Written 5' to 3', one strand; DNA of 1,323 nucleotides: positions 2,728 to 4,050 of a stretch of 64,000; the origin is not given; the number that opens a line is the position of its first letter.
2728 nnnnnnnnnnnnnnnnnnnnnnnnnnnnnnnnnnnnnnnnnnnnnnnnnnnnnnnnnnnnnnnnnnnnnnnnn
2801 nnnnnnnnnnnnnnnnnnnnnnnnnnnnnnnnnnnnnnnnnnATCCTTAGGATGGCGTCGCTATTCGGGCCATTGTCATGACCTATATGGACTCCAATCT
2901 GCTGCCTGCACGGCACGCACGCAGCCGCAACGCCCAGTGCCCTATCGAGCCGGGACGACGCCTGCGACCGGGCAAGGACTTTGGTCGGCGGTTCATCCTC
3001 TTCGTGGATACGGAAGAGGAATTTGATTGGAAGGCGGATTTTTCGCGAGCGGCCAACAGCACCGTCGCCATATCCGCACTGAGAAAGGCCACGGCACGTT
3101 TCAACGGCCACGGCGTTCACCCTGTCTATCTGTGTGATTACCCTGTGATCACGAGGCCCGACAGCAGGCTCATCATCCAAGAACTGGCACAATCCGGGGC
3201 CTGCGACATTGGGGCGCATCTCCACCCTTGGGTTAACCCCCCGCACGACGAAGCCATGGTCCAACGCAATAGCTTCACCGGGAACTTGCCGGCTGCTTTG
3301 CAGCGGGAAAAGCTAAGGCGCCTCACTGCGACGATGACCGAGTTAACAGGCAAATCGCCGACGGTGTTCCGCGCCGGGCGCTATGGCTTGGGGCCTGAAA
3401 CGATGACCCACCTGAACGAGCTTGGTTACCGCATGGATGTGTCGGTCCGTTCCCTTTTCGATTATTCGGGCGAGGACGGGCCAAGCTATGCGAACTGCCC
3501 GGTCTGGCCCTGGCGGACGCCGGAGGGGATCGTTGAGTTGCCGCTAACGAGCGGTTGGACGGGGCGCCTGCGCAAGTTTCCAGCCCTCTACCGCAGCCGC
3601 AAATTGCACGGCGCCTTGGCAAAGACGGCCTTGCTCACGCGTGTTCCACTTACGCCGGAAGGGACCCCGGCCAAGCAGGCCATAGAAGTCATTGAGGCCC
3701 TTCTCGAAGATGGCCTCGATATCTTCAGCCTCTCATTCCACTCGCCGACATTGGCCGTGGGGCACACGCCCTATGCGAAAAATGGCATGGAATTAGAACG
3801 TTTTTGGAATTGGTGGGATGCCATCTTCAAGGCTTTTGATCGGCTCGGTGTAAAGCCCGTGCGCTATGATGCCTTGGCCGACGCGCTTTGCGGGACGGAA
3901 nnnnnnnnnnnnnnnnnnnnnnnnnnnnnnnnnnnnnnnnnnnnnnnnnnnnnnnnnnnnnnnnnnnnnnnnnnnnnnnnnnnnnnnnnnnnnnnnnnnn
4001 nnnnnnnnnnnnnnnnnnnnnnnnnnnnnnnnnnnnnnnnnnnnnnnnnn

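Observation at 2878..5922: Coupled deacetylase-acyltransferase-JmjC oxygenase operon: candidate undescribed glycan-tailoring pathway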

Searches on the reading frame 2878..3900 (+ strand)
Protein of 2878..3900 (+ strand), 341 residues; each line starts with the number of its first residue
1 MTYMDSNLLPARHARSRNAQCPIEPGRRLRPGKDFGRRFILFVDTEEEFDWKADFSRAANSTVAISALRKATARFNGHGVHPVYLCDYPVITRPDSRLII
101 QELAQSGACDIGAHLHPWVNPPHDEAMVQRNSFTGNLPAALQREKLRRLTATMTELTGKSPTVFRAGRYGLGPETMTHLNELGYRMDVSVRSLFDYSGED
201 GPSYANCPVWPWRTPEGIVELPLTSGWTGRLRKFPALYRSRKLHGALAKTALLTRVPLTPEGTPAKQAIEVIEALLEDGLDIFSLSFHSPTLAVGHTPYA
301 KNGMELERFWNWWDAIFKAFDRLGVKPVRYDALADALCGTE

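Call 3: search_protein_families(library=pfam, proteins=[window:2878-3900:+], max_evalue=0.01)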
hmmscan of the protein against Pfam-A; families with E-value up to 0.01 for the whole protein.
window:2878-3900:+ (341 aa): 1 family
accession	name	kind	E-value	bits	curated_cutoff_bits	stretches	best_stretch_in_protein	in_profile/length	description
PF01522.26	Polysacc_deac_1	-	0.003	18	23.1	1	99-186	50-123/124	Polysaccharide deacetylase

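Call 4: search_protein_families(library=ncbifam, proteins=[window:2878-3900:+], max_evalue=0.01)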
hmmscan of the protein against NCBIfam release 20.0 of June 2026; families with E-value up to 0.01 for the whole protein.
window:2878-3900:+ (341 aa): 0 families

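Call 13: search_solved_structures(query=window:2878-3900:+, max_evalue=1, show_alignments=2)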
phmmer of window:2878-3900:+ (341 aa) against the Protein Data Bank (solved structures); distinct sequences matched with E-value up to 1: 5.
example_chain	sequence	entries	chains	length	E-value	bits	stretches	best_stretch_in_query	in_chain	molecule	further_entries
7odk_AAA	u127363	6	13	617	1.6e-05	27.7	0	110-162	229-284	Receptor-like protein kinase HSL1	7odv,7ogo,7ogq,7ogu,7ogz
5ixo_A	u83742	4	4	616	5.9e-05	25.8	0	127-162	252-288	Receptor-like protein kinase 5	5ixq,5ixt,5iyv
5iyx_A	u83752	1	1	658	8.1e-05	25.3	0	127-162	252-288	Receptor-like protein kinase 5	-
9w1s_A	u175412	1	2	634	0.094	15.2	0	125-164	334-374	AT5G25930 protein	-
9wum_A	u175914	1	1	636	0.22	14.1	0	125-164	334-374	AT5G25930 protein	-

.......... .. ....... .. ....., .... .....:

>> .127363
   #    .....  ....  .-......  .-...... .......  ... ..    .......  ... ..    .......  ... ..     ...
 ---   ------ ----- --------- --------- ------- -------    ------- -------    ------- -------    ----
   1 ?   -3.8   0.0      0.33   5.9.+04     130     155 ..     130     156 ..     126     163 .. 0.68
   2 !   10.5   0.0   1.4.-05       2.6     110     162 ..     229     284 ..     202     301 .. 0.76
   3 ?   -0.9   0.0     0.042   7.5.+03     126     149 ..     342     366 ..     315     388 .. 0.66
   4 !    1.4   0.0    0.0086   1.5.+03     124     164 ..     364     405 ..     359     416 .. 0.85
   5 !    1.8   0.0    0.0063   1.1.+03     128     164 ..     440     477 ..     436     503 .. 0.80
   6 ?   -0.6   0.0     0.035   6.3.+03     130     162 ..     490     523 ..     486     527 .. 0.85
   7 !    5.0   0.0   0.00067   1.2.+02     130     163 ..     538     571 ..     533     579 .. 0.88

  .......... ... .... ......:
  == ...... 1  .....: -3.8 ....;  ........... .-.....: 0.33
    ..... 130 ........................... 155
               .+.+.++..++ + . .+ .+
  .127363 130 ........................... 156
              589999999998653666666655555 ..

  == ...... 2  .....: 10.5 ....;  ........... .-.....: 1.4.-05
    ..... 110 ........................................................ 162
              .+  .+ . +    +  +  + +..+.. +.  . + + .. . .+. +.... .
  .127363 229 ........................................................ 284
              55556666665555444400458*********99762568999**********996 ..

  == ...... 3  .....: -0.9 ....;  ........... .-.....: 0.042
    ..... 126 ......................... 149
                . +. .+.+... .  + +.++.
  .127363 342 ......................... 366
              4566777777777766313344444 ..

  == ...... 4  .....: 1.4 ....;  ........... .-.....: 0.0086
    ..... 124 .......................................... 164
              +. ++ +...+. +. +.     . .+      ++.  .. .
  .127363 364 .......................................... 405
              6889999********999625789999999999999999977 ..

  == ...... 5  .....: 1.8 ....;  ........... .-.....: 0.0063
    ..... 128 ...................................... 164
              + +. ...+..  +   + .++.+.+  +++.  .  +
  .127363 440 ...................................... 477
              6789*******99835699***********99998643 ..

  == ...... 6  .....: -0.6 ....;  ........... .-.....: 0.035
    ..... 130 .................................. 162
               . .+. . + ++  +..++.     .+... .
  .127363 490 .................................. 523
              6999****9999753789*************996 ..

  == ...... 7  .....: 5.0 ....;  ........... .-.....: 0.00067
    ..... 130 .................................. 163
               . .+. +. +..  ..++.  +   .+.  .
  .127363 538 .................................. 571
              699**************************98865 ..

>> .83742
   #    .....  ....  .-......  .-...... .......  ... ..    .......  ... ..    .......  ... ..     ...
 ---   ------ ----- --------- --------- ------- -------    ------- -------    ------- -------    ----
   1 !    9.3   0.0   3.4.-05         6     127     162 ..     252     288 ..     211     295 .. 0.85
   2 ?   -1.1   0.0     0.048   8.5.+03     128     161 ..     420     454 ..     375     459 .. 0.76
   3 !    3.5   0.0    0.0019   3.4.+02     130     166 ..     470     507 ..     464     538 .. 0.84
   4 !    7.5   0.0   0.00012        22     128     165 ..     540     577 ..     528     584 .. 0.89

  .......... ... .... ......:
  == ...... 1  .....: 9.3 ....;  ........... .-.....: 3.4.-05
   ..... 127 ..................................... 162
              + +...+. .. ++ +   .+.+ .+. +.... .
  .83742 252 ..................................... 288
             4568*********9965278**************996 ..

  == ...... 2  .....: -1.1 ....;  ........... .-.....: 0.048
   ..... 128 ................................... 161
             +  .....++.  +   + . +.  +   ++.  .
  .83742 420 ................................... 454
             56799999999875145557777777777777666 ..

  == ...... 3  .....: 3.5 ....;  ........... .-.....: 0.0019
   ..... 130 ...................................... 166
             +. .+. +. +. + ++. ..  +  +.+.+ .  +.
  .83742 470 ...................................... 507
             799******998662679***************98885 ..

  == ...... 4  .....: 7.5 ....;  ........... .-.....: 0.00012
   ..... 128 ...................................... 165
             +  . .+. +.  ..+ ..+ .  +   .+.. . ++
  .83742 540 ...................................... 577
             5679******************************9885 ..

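Call 14: find_homologous_proteins(query=window:2878-3900:+)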
Query window:2878-3900:+ (341 aa): 7635 proteins with E <= 0.001 among 8000 candidates; the best 120 are listed.
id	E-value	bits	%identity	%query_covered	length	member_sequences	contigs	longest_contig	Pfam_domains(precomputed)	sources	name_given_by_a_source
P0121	8.6e-236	800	100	100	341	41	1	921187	-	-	-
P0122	2.9e-210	716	88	100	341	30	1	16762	-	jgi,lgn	jgi:hypothetical protein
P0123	6.1e-183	626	78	100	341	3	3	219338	-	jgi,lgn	-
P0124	1.6e-166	572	71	99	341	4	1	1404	-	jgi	jgi:hypothetical protein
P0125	2.0e-166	572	71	100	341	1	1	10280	-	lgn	-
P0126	2.9e-159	548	70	99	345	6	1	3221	-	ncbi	-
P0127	2.2e-153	529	67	99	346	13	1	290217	-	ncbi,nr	ncbi:WalW protein [Chakrabartia godavariana]|nr:WalW protein [Chakrabartia godavariana]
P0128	3.3e-146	505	64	99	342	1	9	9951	-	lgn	-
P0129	7.1e-146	504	64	99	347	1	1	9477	-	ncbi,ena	-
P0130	1.3e-144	500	61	99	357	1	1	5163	PF01522.27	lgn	-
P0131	1.3e-139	484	59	100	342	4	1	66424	-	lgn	-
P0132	3.1e-139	482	60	99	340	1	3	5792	PF01522.27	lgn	-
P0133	3.4e-139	482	63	99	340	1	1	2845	-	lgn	-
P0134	5.9e-139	481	61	99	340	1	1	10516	-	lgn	-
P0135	3.6e-138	479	62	93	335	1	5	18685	-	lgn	-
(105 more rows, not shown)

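Call 43: predict_structure(alignment_id=A2)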
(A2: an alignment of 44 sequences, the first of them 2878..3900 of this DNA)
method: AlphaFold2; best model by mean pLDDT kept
length: 341 residues; sequences in the alignment: 44
mean_pLDDT: 91.1   pTM: 0.89
mean pLDDT of the five models: 91.1, 90.5, 89.5, 89.4, 88.7
residues with pLDDT >= 90: 274; 70-90: 46; 50-70: 4; < 50: 17
segments of 3 or more residues with pLDDT < 50: 1-17
pLDDT, mean of each block of 10 residues (from residue 1): 28 47 92 95 88 79 91 98 97 95 97 94 93 95 98 98 95 96 98 93 94 97 97 91 88 95 97 98 97 92 97 99 98 95 70
secondary structure, 60 per line:
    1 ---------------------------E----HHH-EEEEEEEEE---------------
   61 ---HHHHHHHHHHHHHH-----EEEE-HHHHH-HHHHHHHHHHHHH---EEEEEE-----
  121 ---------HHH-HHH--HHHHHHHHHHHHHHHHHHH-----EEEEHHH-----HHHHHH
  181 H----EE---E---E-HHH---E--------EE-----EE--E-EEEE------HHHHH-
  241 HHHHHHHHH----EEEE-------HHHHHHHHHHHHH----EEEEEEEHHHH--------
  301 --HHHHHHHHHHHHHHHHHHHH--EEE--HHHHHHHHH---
elements in order: E37-45 H64-77 E83-86 H88-92 H94-106 E110-115 H139-157 E163-166 H175-181 E225-228 H235-239 H241-249 E254-257 H265-277 E282-288 H289-292 H303-322 E325-327 H330-338

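Call 45: fold_search(model_id=the predicted structure, library=pdb)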
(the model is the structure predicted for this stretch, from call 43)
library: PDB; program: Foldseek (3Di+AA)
matches with E <= 10: 1399; with E <= 0.001: 73
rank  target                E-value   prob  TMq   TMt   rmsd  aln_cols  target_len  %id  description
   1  3rxz_C                8.5e-09  1.00  0.47  0.55   8.7       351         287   14  Crystal structure of putative polysaccharide deacetylase from Mycobacterium smegmatis (released 2011-06-22)
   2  3qbu_A                1.6e-08  1.00  0.50  0.57   9.1       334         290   15  Crystal structure of putative peptidoglycan deactelyase (HP0310) from Helicobacter pylori (released 2011-05-25)
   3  3rxz_B                1.7e-08  1.00  0.49  0.57   8.2       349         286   13  Crystal structure of putative polysaccharide deacetylase from Mycobacterium smegmatis (released 2011-06-22)
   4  3rxz_A                6.5e-08  1.00  0.51  0.59   8.1       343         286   14  Crystal structure of putative polysaccharide deacetylase from Mycobacterium smegmatis (released 2011-06-22)
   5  8t0j                  6.5e-08  1.00  0.46  0.57   7.9       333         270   13  Salmonella Typhimurium ArnD (released 2023-10-18)
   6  3cl6_A                4.1e-07  1.00  0.47  0.52   8.4       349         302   16  Crystal structure of Puue Allantoinase (released 2008-06-10)
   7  1k1w                  9.8e-07  1.00  0.43  0.26   8.0       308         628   13  Crystal structure of 4-alpha-glucanotransferase from thermococcus litoralis (released 2003-06-17)
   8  5wu7_A                1.3e-06  1.00  0.46  0.32  10.5       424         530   12  Crystal structure of GH57-type branching enzyme from hyperthermophilic archaeon Pyrococcus horikoshii (released 2017-03-08)
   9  1k1x_A                2.0e-06  1.00  0.48  0.28   6.2       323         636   14  Crystal structure of 4-alpha-glucanotransferase from thermococcus litoralis (released 2003-06-17)
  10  3hft                  2.0e-06  1.00  0.40  0.55   7.4       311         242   14  Crystal structure of a putative polysaccharide deacetylase involved in o-antigen biosynthesis (wbms, bb0128) from bordet (released 2009-06-23)
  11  1k1x_B                2.8e-06  1.00  0.49  0.28   6.6       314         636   14  Crystal structure of 4-alpha-glucanotransferase from thermococcus litoralis (released 2003-06-17)
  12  5n1j_A                4.0e-06  1.00  0.40  0.60   5.6       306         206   10  Crystal structure of the polysaccharide deacetylase Bc1974 from Bacillus cereus (released 2018-02-21)
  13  3n8t                  4.0e-06  1.00  0.47  0.31  10.1       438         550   11  Native structure of TK1436, a GH57 branching enzyme from hyperthermophilic archaeon Thermococcus kodakaraensis (released 2010-10-27)
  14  1z7a_A                5.8e-06  1.00  0.47  0.53   7.7       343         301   15  Crystal structure of probable Polysaccharide deacetylase from Pseudomonas aeruginosa PAO1 (released 2005-05-10)
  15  3s6o_C                6.2e-06  1.00  0.47  0.52   8.6       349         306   13  Crystal structure of a Polysaccharide deacetylase family protein from Burkholderia pseudomallei (released 2011-06-15)
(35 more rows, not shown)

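Call 47: search_solved_structures(query=A2, max_evalue=10, show_alignments=4)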
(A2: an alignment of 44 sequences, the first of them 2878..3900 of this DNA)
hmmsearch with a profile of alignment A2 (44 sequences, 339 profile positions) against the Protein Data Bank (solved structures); distinct sequences matched with E-value up to 10: 6.
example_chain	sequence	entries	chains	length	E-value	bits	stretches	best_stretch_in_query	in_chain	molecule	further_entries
3rxz_A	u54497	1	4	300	0.062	15.2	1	138-196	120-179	Polysaccharide deacetylase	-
7d5y_A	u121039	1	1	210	0.36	12.7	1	168-202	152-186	MARTX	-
1qf9_A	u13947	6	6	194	0.66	11.9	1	29-86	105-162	PROTEIN (URIDYLMONOPHOSPHATE/CYTIDYLMONOPHOSPHATE KINASE) | URIDYLMONOPHOSPHATE/CYTIDYLMONOPHOSPHATE KINASE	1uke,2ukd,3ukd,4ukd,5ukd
9v21_sr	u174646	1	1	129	1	11.2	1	67-109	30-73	40S ribosomal protein S15a, putative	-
9v1j_sr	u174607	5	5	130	1.1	11.2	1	67-109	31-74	40S ribosomal protein S15a, putative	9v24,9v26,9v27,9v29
3eeb_A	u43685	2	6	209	1.4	10.8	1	168-222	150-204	RTX toxin RtxA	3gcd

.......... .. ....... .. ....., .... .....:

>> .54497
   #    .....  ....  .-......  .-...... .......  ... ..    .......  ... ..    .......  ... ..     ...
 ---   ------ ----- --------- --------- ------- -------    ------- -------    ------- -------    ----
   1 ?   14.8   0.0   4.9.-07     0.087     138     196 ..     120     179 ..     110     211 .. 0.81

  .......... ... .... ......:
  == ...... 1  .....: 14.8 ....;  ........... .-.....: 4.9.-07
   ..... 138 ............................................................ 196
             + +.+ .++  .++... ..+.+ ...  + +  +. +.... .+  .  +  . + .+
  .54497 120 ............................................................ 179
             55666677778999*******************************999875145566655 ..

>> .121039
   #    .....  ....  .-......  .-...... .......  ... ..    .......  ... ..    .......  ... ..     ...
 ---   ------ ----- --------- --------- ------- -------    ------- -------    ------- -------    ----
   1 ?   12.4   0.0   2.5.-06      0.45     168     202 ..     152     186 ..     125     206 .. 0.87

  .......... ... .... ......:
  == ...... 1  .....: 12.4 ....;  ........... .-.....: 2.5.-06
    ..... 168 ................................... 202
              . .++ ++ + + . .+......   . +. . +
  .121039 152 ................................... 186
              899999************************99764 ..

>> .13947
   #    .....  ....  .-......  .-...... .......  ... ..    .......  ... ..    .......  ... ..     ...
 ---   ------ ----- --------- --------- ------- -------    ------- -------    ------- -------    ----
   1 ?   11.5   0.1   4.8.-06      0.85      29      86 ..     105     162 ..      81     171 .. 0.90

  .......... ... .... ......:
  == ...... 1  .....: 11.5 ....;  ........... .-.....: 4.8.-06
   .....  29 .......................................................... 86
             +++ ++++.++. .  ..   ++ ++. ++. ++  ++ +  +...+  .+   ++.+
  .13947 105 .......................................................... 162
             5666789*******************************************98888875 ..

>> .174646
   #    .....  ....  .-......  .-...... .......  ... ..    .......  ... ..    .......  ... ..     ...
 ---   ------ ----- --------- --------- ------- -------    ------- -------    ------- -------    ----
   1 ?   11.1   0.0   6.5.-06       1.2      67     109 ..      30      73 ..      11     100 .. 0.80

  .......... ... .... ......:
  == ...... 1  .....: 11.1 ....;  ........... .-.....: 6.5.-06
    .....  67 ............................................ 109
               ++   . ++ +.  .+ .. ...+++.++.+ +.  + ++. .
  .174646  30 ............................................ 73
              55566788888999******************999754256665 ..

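Call 79: find_related_loci(query=A2, collection=genome_contigs, flank=5000)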
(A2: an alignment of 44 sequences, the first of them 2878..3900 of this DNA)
Query A2 (341 aa) in genome_contigs; peptide patterns used: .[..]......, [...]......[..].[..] (x = any residue, [..] = any of these).
600 stretches matched a pattern (row limit reached: there are more); 588 encode a relative of the query (tblastn E <= 1e-3); the best 80 are kept; 80 distinct loci.
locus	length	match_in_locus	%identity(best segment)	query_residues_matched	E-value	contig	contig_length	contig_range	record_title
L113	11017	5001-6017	67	1-339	5e-150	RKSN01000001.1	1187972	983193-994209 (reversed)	Chakrabartia godavariana strain PRB40 NODE_1_length_1187972_cov_387.994584, whole genome shotgun sequence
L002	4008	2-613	89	138-341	1e-121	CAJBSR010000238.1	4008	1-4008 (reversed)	MAG: uncultured Sphingomonadales bacterium isolate Loc090721-4m_bin-0453 genome assembly, contig: bin-0453:238/594, whol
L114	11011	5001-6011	47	9-337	2e-101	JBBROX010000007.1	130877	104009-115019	MAG: Sphingomonadales bacterium isolate La1_metabat2.356 LA1C_B2.356_k141_617075L_130877_cov_20.4857, whole genome shotg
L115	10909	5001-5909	51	34-336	1e-100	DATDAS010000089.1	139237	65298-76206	MAG TPA_asm: Allosphingosinicella sp. isolate SMAG_U102 k141_766445, whole genome shotgun sequence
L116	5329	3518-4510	48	6-337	2e-100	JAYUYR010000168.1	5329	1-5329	MAG: Sphingomonas sp. isolate GL139_UP_metabat_204 GL139_UP_metabat_204_167, whole genome shotgun sequence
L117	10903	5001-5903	50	28-328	7e-100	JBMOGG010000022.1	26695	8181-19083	MAG: Sphingomonas sp. isolate Deming_bin.292 contig4159, whole genome shotgun sequence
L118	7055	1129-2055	50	21-329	7e-99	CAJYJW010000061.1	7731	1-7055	MAG: uncultured Sphingomonas sp. isolate SP168_3_metabat2_genome_mining.15 genome assembly, contig: k127_407220, whole g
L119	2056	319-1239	48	35-341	5e-103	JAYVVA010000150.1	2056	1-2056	MAG: Sphingomonadales bacterium isolate GL75_UP_concoct_54 GL75_UP_concoct_54_149, whole genome shotgun sequence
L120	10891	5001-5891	52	34-329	2e-97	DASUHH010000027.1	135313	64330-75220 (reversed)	MAG TPA_asm: Allosphingosinicella sp. isolate SMAG_U1427 k141_984036, whole genome shotgun sequence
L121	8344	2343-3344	46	7-338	6e-97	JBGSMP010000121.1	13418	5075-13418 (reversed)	MAG: Sphingomonadaceae bacterium isolate JTS-AC233 k141_1863564, whole genome shotgun sequence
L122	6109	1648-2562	50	33-337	2e-96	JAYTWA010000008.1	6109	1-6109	MAG: Sphingomonadales bacterium isolate GFS_5749 GFS_5749_7, whole genome shotgun sequence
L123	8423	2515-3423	49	35-337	3e-96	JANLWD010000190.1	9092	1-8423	MAG: Sphingomonas sp. isolate OTE_20_metabat_96 OTE_20_k141_4543680, whole genome shotgun sequence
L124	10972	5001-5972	49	5-329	1e-95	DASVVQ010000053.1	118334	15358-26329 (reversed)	MAG TPA_asm: Allosphingosinicella sp. isolate SMAG_U3347 k141_104262, whole genome shotgun sequence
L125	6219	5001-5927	50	35-337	1e-95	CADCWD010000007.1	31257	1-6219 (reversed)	MAG: uncultured Sphingosinicella sp. isolate AVDCRST_MAG23 genome assembly, contig: NODE121, whole genome shotgun sequen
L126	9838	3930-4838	50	35-337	3e-94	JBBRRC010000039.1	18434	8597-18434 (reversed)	MAG: Sphingomonadales bacterium isolate metawrap_la1_94 W_la1_94_k141_2101873L_18434_cov_40.6603, whole genome shotgun s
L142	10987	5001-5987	44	5-337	2e-87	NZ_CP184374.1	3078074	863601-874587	Sphingobium sp. R-21 chromosome 1, complete sequence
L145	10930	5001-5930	46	35-337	1e-86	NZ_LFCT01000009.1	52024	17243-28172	Sphingobium estronivorans strain AXB contig9, whole genome shotgun sequence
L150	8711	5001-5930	47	35-337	2e-86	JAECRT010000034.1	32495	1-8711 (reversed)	MAG: Sphingomonadaceae bacterium isolate AER3_10 diesel_EC_AER3_359_length_32506_cov_11, whole genome shotgun sequence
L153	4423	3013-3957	46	33-340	2e-86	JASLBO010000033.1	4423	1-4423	MAG: Sphingomonas sp. isolate CMU.bins.59 k141_13586512, whole genome shotgun sequence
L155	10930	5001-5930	46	35-337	4e-86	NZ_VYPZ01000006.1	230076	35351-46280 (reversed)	Sphingobium limneticum strain DSM 25076 NODE_6_length_230076_cov_40.534762, whole genome shotgun sequence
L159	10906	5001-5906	47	33-328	1e-85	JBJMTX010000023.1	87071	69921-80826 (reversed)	MAG: Allosphingosinicella sp. isolate H1_18_all_fractions_metab_conc_62_68_16 k255_3708882, whole genome shotgun sequenc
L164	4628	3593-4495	46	34-331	1e-84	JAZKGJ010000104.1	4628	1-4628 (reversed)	MAG: Pseudomonadota bacterium isolate DC_RB_04_SPN110320-bin042_1 DCRB04SPN_B042_1_000000000104, whole genome shotgun se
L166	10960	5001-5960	46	24-339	2e-84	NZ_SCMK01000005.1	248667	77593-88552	Sphingomonas sp. 1F27F7B NODE_5_length_248667_cov_18.604545, whole genome shotgun sequence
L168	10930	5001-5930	47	34-339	5e-84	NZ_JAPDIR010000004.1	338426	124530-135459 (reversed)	Sphingomonas sp. CBMAI 2297 NODE_4_length_338426_cov_56.443228, whole genome shotgun sequence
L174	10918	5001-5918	42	35-333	5e-84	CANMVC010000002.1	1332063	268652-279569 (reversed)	uncultured Sphingomonadaceae bacterium isolate 245.fasta genome assembly, contig: NODE_2, whole genome shotgun sequence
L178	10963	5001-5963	45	22-336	6e-84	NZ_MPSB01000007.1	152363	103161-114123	Sphingomonas jeddahensis strain G39 SPHI_contig000007, whole genome shotgun sequence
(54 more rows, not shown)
